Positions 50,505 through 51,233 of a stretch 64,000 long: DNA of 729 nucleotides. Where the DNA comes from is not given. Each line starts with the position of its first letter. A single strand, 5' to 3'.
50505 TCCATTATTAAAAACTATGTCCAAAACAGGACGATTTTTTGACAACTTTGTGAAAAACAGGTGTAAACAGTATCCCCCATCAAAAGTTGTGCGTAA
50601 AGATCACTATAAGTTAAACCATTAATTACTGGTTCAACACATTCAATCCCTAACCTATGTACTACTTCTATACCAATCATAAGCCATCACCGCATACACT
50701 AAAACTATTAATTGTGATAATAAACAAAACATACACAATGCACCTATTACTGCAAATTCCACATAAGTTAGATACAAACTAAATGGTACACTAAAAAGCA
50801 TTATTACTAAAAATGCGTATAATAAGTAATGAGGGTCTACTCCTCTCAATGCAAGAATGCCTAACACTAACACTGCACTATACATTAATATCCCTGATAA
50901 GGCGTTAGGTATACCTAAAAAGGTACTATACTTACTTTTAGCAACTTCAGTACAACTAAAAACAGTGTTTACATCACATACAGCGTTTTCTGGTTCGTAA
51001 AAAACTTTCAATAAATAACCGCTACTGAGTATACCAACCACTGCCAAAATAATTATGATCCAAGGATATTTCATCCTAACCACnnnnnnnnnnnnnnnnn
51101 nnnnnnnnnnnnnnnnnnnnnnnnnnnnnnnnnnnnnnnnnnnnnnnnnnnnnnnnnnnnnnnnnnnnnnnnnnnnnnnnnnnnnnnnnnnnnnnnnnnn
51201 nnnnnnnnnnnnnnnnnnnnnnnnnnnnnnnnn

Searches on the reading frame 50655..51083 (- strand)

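Call 55: search_protein_families(library=pfam, proteins=[window:50655-51083:-], max_evalue=0.001)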
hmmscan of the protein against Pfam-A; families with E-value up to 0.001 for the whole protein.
window:50655-51083:- (142 aa): 1 family
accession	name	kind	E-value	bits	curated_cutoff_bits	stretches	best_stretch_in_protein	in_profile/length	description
PF07884.19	VKOR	-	1.7e-28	99.8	27.5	1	8-134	1-133/134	Vitamin K epoxide reductase family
